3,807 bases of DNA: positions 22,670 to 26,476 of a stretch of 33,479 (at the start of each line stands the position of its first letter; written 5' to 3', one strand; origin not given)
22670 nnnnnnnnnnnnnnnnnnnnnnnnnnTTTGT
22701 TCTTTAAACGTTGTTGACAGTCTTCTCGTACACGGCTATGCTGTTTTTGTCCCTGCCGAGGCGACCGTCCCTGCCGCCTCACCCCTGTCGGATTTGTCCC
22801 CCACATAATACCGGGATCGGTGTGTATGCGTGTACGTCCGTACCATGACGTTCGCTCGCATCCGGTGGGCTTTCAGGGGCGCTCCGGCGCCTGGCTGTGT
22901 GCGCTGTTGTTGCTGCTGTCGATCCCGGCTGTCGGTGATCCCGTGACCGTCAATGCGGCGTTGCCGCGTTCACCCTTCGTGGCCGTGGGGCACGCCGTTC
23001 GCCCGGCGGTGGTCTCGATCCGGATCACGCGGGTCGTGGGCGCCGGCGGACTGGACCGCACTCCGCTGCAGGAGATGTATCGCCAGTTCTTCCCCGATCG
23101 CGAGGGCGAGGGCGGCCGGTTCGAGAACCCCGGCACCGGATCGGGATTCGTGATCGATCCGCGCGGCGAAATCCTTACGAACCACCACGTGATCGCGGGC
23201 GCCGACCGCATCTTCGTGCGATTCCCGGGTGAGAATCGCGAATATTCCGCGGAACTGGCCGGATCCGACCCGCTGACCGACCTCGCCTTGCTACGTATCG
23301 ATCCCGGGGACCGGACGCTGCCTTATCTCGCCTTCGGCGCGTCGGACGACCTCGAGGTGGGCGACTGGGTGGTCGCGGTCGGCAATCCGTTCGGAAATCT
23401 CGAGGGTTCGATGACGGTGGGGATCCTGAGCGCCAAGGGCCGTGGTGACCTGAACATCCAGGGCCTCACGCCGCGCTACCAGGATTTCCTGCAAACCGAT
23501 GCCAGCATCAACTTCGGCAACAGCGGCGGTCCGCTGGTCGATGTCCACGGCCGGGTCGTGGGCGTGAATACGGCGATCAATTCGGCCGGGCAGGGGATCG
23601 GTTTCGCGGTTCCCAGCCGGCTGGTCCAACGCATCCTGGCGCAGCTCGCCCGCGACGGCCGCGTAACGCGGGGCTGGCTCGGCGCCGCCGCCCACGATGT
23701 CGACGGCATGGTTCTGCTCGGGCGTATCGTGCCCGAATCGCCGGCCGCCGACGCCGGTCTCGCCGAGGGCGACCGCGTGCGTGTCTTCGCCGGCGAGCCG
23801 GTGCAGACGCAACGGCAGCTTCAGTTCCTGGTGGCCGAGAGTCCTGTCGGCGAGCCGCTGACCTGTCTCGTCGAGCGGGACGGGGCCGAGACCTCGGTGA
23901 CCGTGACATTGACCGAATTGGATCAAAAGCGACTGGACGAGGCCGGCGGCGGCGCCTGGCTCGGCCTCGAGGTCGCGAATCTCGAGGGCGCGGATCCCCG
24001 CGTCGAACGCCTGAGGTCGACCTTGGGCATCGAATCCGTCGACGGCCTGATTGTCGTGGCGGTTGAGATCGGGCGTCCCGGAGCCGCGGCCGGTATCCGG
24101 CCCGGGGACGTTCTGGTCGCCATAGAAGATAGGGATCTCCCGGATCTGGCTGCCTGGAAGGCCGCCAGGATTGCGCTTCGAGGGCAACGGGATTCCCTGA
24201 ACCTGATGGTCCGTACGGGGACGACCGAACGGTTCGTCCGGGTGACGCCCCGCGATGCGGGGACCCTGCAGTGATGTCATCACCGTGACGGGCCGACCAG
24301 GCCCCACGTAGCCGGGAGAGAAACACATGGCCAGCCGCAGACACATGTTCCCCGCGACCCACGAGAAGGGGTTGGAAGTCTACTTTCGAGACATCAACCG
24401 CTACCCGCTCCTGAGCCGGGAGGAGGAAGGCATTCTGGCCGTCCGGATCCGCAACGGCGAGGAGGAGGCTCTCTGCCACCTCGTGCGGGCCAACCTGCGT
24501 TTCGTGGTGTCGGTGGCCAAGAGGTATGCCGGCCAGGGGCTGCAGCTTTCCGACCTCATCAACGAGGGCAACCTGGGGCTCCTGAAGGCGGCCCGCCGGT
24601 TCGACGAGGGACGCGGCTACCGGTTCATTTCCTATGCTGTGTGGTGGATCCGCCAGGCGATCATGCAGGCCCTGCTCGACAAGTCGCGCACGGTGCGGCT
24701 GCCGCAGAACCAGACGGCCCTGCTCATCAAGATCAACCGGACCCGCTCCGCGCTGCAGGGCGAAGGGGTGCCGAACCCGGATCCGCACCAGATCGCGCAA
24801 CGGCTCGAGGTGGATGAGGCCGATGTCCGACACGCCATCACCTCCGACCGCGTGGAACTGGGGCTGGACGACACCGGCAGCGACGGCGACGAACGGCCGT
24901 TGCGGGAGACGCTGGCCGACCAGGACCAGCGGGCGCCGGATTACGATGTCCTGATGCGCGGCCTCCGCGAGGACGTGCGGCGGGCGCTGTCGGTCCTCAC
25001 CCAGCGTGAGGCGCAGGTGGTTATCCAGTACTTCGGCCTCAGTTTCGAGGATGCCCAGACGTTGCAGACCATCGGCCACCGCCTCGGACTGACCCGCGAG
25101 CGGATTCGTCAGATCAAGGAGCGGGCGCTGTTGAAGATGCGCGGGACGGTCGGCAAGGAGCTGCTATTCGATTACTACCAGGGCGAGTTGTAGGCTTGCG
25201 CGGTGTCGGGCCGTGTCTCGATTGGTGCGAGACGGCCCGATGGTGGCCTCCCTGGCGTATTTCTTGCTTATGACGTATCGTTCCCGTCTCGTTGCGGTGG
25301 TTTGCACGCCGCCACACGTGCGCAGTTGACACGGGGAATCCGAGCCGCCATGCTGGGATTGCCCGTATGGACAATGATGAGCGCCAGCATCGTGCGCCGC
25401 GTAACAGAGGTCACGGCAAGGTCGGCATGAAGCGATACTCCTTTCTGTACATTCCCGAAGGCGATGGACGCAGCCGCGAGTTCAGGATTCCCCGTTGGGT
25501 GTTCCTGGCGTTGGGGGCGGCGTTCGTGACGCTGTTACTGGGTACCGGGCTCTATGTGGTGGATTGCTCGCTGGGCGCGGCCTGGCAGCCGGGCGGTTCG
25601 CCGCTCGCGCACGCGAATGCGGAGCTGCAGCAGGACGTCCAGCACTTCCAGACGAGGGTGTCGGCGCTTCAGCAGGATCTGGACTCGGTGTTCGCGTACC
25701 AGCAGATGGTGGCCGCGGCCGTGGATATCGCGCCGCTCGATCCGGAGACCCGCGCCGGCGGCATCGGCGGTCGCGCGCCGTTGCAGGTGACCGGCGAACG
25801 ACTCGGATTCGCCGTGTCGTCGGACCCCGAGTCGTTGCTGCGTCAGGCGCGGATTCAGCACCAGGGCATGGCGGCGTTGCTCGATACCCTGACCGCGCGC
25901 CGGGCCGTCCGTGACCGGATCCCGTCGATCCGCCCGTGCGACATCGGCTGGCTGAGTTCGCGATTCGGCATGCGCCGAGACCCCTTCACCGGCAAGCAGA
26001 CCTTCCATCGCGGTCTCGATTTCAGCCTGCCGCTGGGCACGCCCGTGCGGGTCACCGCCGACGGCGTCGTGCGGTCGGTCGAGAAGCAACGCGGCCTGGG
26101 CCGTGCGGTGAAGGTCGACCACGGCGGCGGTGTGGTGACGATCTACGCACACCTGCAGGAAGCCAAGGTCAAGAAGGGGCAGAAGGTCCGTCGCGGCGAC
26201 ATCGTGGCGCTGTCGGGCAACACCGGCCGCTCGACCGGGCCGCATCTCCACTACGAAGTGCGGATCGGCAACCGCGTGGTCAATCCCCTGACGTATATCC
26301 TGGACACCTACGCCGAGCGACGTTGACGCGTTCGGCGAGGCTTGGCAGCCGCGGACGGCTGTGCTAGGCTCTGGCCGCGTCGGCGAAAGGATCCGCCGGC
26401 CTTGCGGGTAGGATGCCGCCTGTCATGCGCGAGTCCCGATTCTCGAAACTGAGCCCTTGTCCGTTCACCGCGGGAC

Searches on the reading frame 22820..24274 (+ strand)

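Call 36: search_protein_families(library=pfam, proteins=[window:22820-24274:+], max_evalue=0.001)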
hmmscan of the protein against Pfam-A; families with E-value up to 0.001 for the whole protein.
window:22820-24274:+ (484 aa): 6 families
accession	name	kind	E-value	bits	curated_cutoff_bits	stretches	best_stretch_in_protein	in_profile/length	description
PF13365.12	Trypsin_2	-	7e-33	114.8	27.6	1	107-249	1-144/144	Trypsin-like peptidase domain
PF00089.32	Trypsin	-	3.1e-15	57.1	20.6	1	107-267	27-214/220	Trypsin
PF13180.12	PDZ_2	-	9.4e-15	55.1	27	2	287-364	3-80/80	PDZ domain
PF17820.7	PDZ_6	-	4.9e-14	52.3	27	2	303-353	5-54/54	PDZ domain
PF00595.29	PDZ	-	1.4e-08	35.4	23.2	0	399-464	9-80/81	PDZ domain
PF05579.19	Peptidase_S32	-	0.00016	21.5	24.7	0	180-260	155-235/297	Equine arteritis virus serine endopeptidase S32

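Call 37: search_protein_families(library=ncbifam, proteins=[window:22820-24274:+], max_evalue=0.001)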
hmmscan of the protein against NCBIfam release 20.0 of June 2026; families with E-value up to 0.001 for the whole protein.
window:22820-24274:+ (484 aa): 16 families
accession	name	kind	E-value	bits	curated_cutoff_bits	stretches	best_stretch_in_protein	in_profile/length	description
TIGR02037.1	degP_htrA_DO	subfamily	7.6e-97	325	416.2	1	53-473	3-432/434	Do family serine endopeptidase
NF041521.1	HhoA_HhoB_HtrA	equivalog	1.3e-83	281.1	450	3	56-289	6-236/335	HhoA/HhoB/HtrA family serine endopeptidase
TIGR02038.1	protease_degS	equivalog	3.2e-61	207.4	422.95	1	105-366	78-348/351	outer membrane-stress sensor serine endopeptidase DegS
NF007526.1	PRK10139.1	equivalog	6e-61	206.5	756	1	55-366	44-361/456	serine endoprotease DegQ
NF008147.1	PRK10898.1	equivalog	1.5e-58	198.7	408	1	105-368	78-351/352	outer membrane-stress sensor serine endopeptidase DegS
NF008189.1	PRK10942.1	equivalog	5.9e-56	189.9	720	1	105-447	113-451/477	serine endoprotease DegP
NF047968.1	SerProtHtrA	equivalog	1.9e-52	178.8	470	1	100-364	82-357/357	serine protease HtrA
NF040960.1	MamE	equivalog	9.7e-50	169.8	800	2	49-273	69-290/659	magnetosome formation protease MamE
NF050055.1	SerProtHtrAMycob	equivalog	1.6e-44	152.7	800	1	106-363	228-497/502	serine protease HtrA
NF053637.1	SerProtHtrAspr2045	equivalog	4.2e-33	114.8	650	1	118-294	119-300/394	serine protease HtrA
NF033740.0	MarP_fam_protase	equivalog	6.4e-24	84.7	250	1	106-278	212-379/390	MarP family serine protease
NF040961.1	MamO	equivalog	1.8e-19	69.5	800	1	101-273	94-264/648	magnetosome protein MamO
NF041199.1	trx7_PDZ_seleno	equivalog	8.7e-11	41.3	300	1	294-438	201-350/390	Trx7/PDZ domain-containing (seleno)protein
TIGR00054.1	TIGR00054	equivalog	1.3e-05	24.2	147.55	1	299-366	205-271/421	RIP metalloprotease RseP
NF008046.0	PRK10779.1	equivalog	1.4e-05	24.3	477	1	299-365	225-290/450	sigma E protease regulator RseP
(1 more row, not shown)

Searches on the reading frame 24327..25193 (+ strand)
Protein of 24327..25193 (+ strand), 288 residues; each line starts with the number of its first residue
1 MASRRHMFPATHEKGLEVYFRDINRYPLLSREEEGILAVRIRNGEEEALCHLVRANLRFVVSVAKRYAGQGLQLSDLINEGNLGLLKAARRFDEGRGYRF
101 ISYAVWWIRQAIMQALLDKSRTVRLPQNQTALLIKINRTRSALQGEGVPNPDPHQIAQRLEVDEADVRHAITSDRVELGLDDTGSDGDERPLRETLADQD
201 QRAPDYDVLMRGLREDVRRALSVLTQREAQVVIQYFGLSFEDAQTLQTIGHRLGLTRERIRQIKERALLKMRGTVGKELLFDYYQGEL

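Call 36: search_protein_families(library=pfam, proteins=[window:24327-25193:+], max_evalue=0.001)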
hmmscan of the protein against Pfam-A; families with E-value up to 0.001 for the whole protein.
window:24327-25193:+ (288 aa): 4 families
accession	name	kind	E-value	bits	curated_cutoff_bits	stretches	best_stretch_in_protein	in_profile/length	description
PF04542.20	Sigma70_r2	-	2.1e-20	72.7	24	1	52-122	1-71/71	Sigma-70 region 2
PF04545.22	Sigma70_r4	-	4.6e-15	55.3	24.1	1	220-272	1-49/50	Sigma-70, region 4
PF00140.25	Sigma70_r1_2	-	1.4e-10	41.4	22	1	16-47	3-34/34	Sigma-70 factor, region 1.2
PF04539.22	Sigma70_r3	-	4.2e-06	27.2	25.3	1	133-204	3-74/78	Sigma-70 region 3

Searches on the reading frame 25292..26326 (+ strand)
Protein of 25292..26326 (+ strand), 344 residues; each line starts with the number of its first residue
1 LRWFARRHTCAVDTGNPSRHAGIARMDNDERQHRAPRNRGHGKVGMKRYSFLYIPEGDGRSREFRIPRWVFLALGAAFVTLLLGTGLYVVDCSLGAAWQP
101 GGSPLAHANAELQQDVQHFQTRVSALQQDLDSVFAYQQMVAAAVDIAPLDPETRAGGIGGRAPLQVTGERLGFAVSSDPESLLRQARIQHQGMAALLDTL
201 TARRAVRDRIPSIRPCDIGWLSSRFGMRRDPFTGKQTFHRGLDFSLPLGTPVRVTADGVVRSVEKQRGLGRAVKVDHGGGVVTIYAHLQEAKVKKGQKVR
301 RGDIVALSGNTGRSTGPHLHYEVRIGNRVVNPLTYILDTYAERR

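Call 36: search_protein_families(library=pfam, proteins=[window:25292-26326:+], max_evalue=0.001)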
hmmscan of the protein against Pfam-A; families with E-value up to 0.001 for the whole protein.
window:25292-26326:+ (344 aa): 1 family
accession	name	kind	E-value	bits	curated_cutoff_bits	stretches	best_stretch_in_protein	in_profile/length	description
PF01551.29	Peptidase_M23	-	1.8e-32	111.8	28.7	1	238-332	2-96/96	Peptidase family M23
